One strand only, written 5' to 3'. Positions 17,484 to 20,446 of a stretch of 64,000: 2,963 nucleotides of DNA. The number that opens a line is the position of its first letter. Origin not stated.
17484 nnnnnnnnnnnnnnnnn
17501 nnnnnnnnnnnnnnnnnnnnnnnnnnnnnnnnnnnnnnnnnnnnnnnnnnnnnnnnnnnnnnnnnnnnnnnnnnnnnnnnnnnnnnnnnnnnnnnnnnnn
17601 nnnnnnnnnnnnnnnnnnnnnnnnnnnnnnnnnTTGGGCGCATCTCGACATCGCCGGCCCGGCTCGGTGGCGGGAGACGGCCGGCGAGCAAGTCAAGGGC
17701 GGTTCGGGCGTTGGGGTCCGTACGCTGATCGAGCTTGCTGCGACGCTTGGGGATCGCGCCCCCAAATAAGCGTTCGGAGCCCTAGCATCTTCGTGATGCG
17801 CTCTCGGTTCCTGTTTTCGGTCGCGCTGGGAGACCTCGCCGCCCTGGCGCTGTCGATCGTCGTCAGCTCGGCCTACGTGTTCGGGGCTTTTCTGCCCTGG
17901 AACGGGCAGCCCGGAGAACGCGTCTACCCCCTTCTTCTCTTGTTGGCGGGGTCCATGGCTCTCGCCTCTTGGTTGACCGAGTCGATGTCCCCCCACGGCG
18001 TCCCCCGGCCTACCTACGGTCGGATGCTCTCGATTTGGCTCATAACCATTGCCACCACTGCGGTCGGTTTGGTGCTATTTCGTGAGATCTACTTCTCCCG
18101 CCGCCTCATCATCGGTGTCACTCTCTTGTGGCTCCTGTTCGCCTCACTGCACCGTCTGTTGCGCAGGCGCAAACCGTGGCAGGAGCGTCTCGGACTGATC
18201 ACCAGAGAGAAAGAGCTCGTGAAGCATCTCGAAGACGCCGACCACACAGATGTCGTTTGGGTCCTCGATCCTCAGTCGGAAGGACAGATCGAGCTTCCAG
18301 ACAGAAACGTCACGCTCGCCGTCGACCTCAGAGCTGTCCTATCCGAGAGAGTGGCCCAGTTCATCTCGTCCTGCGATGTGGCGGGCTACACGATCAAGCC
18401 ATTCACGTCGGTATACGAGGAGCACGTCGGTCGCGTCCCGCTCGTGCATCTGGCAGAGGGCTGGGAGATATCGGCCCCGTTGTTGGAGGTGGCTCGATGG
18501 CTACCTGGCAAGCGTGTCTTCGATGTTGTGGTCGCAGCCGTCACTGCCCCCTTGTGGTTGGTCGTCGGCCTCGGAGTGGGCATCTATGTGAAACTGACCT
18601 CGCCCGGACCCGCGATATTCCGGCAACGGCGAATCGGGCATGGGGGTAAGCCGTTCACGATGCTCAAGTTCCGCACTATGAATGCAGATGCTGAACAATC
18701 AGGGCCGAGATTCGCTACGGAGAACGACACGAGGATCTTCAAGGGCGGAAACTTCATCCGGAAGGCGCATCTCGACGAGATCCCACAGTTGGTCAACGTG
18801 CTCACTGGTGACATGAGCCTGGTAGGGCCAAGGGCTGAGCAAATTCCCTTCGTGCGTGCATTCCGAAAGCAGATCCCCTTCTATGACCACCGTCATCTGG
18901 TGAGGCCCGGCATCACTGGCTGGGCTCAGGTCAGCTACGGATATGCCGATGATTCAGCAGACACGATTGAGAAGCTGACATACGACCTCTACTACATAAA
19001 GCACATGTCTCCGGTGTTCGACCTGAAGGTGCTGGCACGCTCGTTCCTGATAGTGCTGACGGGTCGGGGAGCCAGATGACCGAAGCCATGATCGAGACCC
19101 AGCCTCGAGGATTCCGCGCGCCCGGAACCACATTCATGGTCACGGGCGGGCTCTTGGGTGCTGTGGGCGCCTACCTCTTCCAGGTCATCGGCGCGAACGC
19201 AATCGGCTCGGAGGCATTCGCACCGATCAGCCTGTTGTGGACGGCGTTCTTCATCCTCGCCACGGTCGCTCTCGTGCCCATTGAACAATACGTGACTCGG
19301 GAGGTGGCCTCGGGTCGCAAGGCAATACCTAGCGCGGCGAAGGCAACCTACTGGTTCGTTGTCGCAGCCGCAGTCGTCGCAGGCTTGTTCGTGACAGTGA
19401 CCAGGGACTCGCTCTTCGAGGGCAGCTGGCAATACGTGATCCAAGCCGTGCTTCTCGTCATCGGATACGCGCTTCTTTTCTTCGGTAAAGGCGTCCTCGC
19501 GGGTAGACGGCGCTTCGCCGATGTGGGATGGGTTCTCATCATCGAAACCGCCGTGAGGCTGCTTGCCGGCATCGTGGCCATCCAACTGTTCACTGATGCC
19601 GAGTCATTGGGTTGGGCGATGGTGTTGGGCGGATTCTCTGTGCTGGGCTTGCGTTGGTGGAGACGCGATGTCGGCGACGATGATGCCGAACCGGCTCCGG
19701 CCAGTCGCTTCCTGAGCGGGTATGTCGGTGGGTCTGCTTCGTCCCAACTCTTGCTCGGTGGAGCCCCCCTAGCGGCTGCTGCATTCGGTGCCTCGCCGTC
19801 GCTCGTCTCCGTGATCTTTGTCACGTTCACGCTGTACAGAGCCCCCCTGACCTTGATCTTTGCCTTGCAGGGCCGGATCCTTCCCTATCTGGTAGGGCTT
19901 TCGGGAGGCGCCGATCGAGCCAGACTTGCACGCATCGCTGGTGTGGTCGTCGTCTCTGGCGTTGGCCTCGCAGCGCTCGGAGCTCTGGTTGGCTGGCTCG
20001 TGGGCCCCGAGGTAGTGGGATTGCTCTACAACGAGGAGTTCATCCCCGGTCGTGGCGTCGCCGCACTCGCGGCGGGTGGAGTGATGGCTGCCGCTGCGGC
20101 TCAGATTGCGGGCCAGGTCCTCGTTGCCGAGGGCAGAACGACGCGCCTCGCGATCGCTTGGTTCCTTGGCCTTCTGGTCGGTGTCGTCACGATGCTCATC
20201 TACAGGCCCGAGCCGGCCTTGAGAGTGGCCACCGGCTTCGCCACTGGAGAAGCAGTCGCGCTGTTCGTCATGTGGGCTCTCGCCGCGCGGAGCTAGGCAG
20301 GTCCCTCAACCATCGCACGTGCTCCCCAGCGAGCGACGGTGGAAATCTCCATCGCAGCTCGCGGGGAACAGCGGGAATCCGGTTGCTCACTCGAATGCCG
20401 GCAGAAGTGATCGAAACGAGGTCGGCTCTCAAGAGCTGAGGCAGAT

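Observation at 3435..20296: ABC-transporter-dependent glycopolymer locus with a complete pathway for a 2,3-diacetamido-2,3-dideoxy-hexuronic acid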

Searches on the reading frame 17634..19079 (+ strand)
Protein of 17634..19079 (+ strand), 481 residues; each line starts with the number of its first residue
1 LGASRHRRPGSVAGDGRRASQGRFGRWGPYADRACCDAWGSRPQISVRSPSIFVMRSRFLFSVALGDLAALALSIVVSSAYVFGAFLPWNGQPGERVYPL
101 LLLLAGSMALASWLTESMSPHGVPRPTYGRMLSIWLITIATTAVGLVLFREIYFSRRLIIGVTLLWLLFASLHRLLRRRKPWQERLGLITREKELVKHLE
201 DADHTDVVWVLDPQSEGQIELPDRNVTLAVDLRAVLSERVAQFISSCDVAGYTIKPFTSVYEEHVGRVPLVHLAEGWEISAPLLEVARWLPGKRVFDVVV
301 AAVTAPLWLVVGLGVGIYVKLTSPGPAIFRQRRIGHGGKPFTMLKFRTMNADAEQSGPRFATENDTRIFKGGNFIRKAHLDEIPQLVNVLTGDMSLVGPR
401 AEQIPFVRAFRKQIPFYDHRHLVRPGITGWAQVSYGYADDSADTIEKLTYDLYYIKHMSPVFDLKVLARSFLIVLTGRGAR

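Call 4: search_protein_families(library=pfam, proteins=[window:17634-19079:+], max_evalue=0.01)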
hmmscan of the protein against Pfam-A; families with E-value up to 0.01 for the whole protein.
window:17634-19079:+ (481 aa): 1 family
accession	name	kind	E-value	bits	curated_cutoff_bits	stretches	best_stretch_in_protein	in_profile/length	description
PF02397.22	Bac_transf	-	1.3e-60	204.5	27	1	293-475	1-178/179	Bacterial sugar transferase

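Call 6: search_protein_families(library=ncbifam, proteins=[window:17634-19079:+], max_evalue=0.001)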
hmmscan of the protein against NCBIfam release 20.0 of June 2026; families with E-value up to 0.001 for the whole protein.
window:17634-19079:+ (481 aa): 10 families
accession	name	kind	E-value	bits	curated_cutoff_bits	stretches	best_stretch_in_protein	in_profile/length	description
TIGR03025.1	EPS_sugtrans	subfamily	3.2e-89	300.2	295.55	1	66-481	2-445/445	exopolysaccharide biosynthesis polyprenyl glycosylphosphotransferase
TIGR03013.1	EpsB_2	subfamily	3.3e-77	260.5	393.35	1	244-481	205-443/443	TIGR03013 family XrtA/PEP-CTERM system glycosyltransferase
TIGR03023.1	WcaJ_sugtrans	equivalog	1.1e-70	239.3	410.75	1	263-480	240-452/453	undecaprenyl-phosphate glucose phosphotransferase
NF007518.0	PRK10124.1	equivalog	2.3e-46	158.5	684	1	263-467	251-450/464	undecaprenyl-phosphate glucose phosphotransferase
TIGR03022.1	WbaP_sugtrans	subfamily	7.6e-44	150.7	403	1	293-481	259-456/456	undecaprenyl-phosphate galactose phosphotransferase WbaP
NF050817.1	PolSacchBiosHfsE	equivalog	4.6e-41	141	750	1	232-472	210-457/467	polysaccharide biosynthesis protein HfsE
NF041877.1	EPS_EpsZ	equivalog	2e-39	135.5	800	1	293-480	266-458/459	exopolysaccharide biosynthesis polyisoprenyl-phosphate hexose-1-phosphate transferase EpsZ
NF052601.1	undeca_RfbP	equivalog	7.3e-32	110.6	330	1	293-476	45-237/244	undecaprenyl-phosphate galactose phosphotransferase family protein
NF011751.0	PRK15204.1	equivalog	3.6e-23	81.9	907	1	293-480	280-475/476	undecaprenyl-phosphate galactose phosphotransferase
NF045514.1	glycotran_HepC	equivalog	9.4e-18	64.3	140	1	292-401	116-211/220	heterocyst development glycosyltransferase HepC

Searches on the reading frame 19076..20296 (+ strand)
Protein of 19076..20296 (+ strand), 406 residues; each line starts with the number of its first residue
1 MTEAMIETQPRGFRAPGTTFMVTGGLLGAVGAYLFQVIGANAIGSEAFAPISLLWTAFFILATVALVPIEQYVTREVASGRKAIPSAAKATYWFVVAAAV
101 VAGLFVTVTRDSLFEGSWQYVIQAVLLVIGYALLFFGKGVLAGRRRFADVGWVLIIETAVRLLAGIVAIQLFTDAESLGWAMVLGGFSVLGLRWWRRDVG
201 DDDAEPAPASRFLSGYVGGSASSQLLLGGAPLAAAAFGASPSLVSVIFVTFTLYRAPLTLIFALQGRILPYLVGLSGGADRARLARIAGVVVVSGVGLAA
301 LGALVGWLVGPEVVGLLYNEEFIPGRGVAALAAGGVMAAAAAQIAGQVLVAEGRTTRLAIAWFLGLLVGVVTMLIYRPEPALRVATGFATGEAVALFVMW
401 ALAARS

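Call 4: search_protein_families(library=pfam, proteins=[window:19076-20296:+], max_evalue=0.01)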
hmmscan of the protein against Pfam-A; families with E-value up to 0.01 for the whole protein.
window:19076-20296:+ (406 aa): 0 families

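Call 6: search_protein_families(library=ncbifam, proteins=[window:19076-20296:+], max_evalue=0.001)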
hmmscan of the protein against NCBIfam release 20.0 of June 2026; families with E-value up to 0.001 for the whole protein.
window:19076-20296:+ (406 aa): 0 families

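Call 43: search_protein_families(library=pfam, proteins=[window:19076-20296:+], max_evalue=10)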
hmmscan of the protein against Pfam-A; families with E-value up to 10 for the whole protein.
window:19076-20296:+ (406 aa): 0 families

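Call 45: find_homologous_proteins(query=window:19076-20296:+, max_evalue=0.00001)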
Query window:19076-20296:+ (406 aa): 547 proteins with E <= 0.00001 among 8000 candidates; the best 120 are listed.
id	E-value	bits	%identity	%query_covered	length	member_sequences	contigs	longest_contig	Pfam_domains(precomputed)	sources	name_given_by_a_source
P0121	1.3e-216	737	86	100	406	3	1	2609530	-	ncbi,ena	-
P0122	9.5e-215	731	85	100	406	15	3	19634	-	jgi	jgi:O-antigen/teichoic acid export membrane protein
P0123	1.0e-211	721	86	100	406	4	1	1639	-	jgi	jgi:O-antigen/teichoic acid export membrane protein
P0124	7.6e-211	718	84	100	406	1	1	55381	-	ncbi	ncbi:MAG: hypothetical protein WDZ96_00235 [Acidimicrobiia bacterium]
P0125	8.0e-211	718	86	99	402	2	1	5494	-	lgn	-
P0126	1.5e-210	717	85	100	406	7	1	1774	-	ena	-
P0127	6.8e-209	712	84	100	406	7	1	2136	-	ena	-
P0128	1.1e-208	711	84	100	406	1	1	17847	-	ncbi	ncbi:MAG: hypothetical protein WED83_06395 [Acidimicrobiia bacterium]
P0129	1.2e-207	708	84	100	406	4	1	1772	-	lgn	-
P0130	2.2e-207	707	84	100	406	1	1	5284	-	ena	-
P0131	5.5e-205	699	83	100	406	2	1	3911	-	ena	-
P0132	6.2e-205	699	83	100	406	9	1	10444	-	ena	-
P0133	7.2e-205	699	85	98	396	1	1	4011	-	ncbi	ncbi:MAG: hypothetical protein WEB67_07045, partial [Acidimicrobiia bacterium]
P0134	1.5e-204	698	82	100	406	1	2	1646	-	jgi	jgi:O-antigen/teichoic acid export membrane protein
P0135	2.1e-200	684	100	81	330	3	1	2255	-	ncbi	ncbi:MAG: hypothetical protein DWQ20_00100, partial [Actinobacteria bacterium]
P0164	2.2e-155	536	67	100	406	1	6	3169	PF01943.23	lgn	-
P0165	4.8e-155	535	67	100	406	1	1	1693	PF01943.23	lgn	-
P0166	5.6e-155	534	66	99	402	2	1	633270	PF01943.23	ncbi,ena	-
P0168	6.3e-155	534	68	99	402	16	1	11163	PF01943.23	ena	-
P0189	1.8e-152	526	65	100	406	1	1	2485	PF01943.23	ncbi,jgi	-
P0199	5.0e-152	525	65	100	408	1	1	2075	PF01943.23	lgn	-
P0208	7.7e-151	521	67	97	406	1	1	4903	PF01943.23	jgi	jgi:O-antigen/teichoic acid export membrane protein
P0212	1.8e-150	520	67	97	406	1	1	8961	PF01943.23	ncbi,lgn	ncbi:MAG: lipopolysaccharide biosynthesis protein [Acidimicrobiia bacterium]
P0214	1.8e-150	520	65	100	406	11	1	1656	PF01943.23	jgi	jgi:O-antigen/teichoic acid export membrane protein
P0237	4.8e-149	515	64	100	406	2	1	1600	PF01943.23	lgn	-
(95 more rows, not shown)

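Call 56: predict_structure(alignment_id=A1)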
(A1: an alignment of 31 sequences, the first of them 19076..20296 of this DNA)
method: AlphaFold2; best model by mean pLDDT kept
length: 406 residues; sequences in the alignment: 31
mean_pLDDT: 84.5   pTM: 0.84
mean pLDDT of the five models: 84.5, 82.4, 81.6, 79.9, 71.8
residues with pLDDT >= 90: 166; 70-90: 198; 50-70: 31; < 50: 11
segments of 3 or more residues with pLDDT < 50: 1-8
pLDDT, mean of each block of 10 residues (from residue 1): 39 68 77 77 85 81 86 91 86 88 85 79 89 90 87 77 57 65 81 86 81 91 91 93 94 80 79 80 85 93 96 93 96 94 91 92 97 94 96 95 75
secondary structure, 60 per line:
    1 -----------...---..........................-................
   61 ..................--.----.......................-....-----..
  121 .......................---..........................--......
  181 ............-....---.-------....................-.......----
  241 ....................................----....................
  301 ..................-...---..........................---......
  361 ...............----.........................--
elements in order: H18-43 H45-78 H86-108 H110-113 H119-143 H147-172 H175-192 H194-197 H209-228 H230-236 H241-276 H281-318 H326-351 H355-375 H380-404

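Call 60: fold_search(model_id=the predicted structure, library=pdb)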
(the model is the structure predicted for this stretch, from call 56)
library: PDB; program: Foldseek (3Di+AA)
matches with E <= 10: 464; with E <= 0.001: 47
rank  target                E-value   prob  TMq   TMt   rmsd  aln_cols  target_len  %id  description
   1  6ids                  2.3e-07  1.00  0.69  0.65   5.6       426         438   17  Crystal structure of Vibrio cholerae MATE transporter VcmN D35N mutant (released 2019-01-16)
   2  6idp                  5.6e-07  1.00  0.70  0.65   5.6       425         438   16  Crystal structure of Vibrio cholerae MATE transporter VcmN in the straight form (released 2019-01-16)
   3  6gwh                  1.6e-06  1.00  0.65  0.61   5.8       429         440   16  Outward-facing conformation of a multidrug resistance MATE family transporter of the MOP superfamily. (released 2019-06-05)
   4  3w4t                  2.6e-06  1.00  0.67  0.62   6.2       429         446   16  Crystal structure of MATE P26A mutant (released 2013-04-03)
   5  6hfb_B                3.7e-06  1.00  0.68  0.62   6.0       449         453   16  Outward-facing conformation of a multidrug resistance MATE family transporter of the MOP superfamily. (released 2019-06-12)
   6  6hfb_C                3.8e-06  1.00  0.59  0.54   7.1       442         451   17  Outward-facing conformation of a multidrug resistance MATE family transporter of the MOP superfamily. (released 2019-06-12)
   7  3vvp_A                4.1e-06  1.00  0.63  0.61   6.4       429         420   16  Crystal structure of MATE in complex with Br-NRF (released 2013-04-03)
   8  3wbn_A                4.9e-06  1.00  0.70  0.64   5.3       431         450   15  Crystal structure of MATE in complex with MaL6 (released 2013-06-12)
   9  3vvn                  6.8e-06  1.00  0.64  0.60   6.3       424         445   15  Crystal structure of MATE in the straight conformation (released 2013-04-03)
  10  4mlb_B                7.6e-06  1.00  0.63  0.57   6.8       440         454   15  Reverse polarity of binding pocket suggests different function of a MOP superfamily transporter from Pyrococcus furios (released 2013-09-25)
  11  4mlb_C                8.0e-06  1.00  0.66  0.61   5.8       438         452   15  Reverse polarity of binding pocket suggests different function of a MOP superfamily transporter from Pyrococcus furios (released 2013-09-25)
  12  3vvo                  8.3e-06  1.00  0.69  0.63   5.6       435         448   15  Crystal structure of MATE in the bent conformation (released 2013-04-03)
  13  9g9p_A                1.3e-05  1.00  0.69  0.68   5.7       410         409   17  Lipid III flippase WzxE with NB10 and NB7 nanobodies in inward-facing conformation - crystal 2 (released 2025-01-22)
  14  5yck                  1.6e-05  1.00  0.66  0.61   6.0       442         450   14  Crystal structure of a MATE family protein derived from Camelina sativa at 2.3 angstrom (released 2017-09-27)
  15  6hfb_D                1.7e-05  1.00  0.67  0.62   5.5       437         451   15  Outward-facing conformation of a multidrug resistance MATE family transporter of the MOP superfamily. (released 2019-06-12)
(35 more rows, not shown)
